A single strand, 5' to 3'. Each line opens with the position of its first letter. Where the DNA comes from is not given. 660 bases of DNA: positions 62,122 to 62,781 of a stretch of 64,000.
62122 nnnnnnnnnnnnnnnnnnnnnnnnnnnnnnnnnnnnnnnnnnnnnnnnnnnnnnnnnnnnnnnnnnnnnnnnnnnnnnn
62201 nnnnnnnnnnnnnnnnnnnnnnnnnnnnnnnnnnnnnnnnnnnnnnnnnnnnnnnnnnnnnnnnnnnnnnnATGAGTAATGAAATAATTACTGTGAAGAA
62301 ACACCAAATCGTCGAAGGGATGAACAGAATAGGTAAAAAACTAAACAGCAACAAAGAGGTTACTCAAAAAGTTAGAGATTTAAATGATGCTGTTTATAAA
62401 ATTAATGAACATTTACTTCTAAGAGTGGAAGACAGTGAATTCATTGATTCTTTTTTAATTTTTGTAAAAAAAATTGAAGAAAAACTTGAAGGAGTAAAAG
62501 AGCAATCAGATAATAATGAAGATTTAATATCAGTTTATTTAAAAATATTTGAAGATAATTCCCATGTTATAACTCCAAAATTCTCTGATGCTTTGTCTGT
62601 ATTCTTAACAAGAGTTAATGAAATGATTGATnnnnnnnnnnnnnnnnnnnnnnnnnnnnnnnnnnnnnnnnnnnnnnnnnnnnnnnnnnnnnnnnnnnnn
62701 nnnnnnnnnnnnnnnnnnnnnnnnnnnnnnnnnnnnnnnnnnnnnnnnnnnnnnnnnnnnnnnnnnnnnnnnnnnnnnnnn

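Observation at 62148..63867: Two unknown genes with atypical codon usage inserted between the infB-associated genes and rpsO; the first is bracketed by a 12-bp perfect inverted repeat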

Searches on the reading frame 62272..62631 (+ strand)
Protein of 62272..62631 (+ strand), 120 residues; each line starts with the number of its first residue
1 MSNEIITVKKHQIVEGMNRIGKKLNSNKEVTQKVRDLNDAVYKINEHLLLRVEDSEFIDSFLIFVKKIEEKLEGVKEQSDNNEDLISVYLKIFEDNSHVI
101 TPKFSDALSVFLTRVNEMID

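Call 10: search_protein_families(library=pfam, proteins=[window:62272-62631:+], max_evalue=1)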
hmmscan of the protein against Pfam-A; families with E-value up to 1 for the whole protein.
window:62272-62631:+ (120 aa): 3 families
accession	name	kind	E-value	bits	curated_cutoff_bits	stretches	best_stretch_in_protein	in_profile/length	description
PF08651.15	DASH_Duo1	-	0.022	15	25.4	1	58-99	16-57/74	DASH complex subunit Duo1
PF19191.5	HEF_HK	-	0.075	14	24.1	0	64-94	16-46/67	HEF_HK domain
PF21690.3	MJ1010-like_2nd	-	0.52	11.1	27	1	66-116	13-65/91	Uncharacterized ATP-binding protein MJ1010-like, C-terminal domain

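Call 13: find_homologous_proteins(query=window:62272-62631:+)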
Query window:62272-62631:+ (120 aa): 1 proteins with E <= 0.001 among 9 candidates.
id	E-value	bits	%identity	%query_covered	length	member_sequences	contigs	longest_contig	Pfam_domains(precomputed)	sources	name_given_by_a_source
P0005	1.8e-67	242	100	100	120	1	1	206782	-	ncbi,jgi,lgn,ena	ncbi:MAG: hypothetical protein WCG91_00420 [Candidatus Shapirobacteria bacterium]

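Call 23: search_protein_families(library=padloc, proteins=[window:62272-62631:+], max_evalue=0.1)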
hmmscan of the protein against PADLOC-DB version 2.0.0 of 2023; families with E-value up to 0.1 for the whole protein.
window:62272-62631:+ (120 aa): 0 families

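Call 24: search_protein_families(library=phrogs, proteins=[window:62272-62631:+], max_evalue=0.1)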
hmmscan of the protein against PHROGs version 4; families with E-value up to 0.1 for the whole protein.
window:62272-62631:+ (120 aa): 2 families
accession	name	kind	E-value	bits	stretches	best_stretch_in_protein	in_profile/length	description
phrog_16834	-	unknown function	0.046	14.9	1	3-66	114-177/192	-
phrog_689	-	lysis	0.051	14.8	0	12-79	13-62/91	holin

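Call 54: find_homologous_proteins(query=A4, max_evalue=0.01)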
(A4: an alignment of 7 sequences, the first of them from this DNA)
Query A4 (7 sequences) (120 aa, profile of the alignment): 11 proteins with E <= 0.01 among 903 candidates.
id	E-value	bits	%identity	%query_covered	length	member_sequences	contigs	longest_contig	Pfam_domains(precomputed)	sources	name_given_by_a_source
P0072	1.4e-22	97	-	-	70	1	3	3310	-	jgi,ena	-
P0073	5.3e-22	95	-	-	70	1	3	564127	-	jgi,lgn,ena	-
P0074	1.2e-21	94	-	-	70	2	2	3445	-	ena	-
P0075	1.9e-21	94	28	49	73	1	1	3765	-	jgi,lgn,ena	-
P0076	2.4e-21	93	-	-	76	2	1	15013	-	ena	-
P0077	2.6e-21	93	22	48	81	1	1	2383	-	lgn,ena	-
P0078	2.6e-21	93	22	48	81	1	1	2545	-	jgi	-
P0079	3.0e-21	93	-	-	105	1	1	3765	-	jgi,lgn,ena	-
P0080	3.4e-21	93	-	-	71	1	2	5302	-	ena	-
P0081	1.6e-19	88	-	-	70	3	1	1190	-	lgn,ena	-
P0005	2.6e-19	87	100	100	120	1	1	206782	-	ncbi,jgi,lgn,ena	ncbi:MAG: hypothetical protein WCG91_00420 [Candidatus Shapirobacteria bacterium]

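Call 55: find_encoding_contigs(protein=P0076, flank=5000)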
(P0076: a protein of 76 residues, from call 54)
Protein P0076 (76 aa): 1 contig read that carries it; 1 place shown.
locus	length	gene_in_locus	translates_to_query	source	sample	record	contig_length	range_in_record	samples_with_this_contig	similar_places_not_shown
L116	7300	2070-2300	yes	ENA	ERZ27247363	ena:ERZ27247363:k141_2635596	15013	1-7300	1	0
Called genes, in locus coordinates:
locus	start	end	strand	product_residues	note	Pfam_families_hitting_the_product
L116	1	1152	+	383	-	?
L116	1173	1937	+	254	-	-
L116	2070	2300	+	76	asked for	-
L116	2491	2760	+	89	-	PF00312:Ribosomal_S15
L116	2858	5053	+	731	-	PF01138:RNase_PH, PF03725:RNase_PH_C, PF01138:RNase_PH, PF00013:KH_1, PF00575:S1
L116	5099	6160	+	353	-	PF13401:AAA_22 (faint), PF07728:AAA_5 (faint), PF00004:AAA, PF22667:Lon_lid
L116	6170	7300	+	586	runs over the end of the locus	PF00753:Lactamase_B (weak), PF12706:Lactamase_B_2 (weak), PF22505:RNase_J_b_CASP, PF07521:RMMBL (weak), PF17770:RNase_J_C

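Call 56: find_encoding_contigs(protein=P0080, flank=5000)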
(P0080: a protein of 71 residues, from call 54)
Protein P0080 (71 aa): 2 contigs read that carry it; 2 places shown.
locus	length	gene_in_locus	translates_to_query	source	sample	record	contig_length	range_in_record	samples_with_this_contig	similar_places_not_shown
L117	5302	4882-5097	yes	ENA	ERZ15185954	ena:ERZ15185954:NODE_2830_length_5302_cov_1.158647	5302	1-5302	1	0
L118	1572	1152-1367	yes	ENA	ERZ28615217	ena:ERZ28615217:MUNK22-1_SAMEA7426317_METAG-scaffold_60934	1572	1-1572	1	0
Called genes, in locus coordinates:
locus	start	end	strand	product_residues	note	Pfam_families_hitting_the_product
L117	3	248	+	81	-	?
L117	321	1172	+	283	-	PF00226:DnaJ, PF01556:DnaJ_C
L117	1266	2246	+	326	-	PF08529:NusA_N (weak), PF07650:KH_2 (faint), PF13184:KH_NusA_1st, PF26594:KH_NusA_2nd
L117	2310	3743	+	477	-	PF00009:GTP_EFTU, PF01926:MMR_HSR1, PF22042:EF-G_D2, PF11987:IF-2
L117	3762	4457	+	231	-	-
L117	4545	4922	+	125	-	-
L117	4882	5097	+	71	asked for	-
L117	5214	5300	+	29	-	?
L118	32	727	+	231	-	-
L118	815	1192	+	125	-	-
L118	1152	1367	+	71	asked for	-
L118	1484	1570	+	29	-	?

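Call 74: search_protein_families(library=ncbifam, proteins=[window:62272-62631:+, L117:4545-4919:+], max_evalue=1)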
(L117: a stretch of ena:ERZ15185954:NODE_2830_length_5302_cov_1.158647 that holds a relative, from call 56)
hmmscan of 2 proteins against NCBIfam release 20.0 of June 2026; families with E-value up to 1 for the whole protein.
window:62272-62631:+ (120 aa): 0 families

L117:4545-4919:+ (125 aa): 0 families
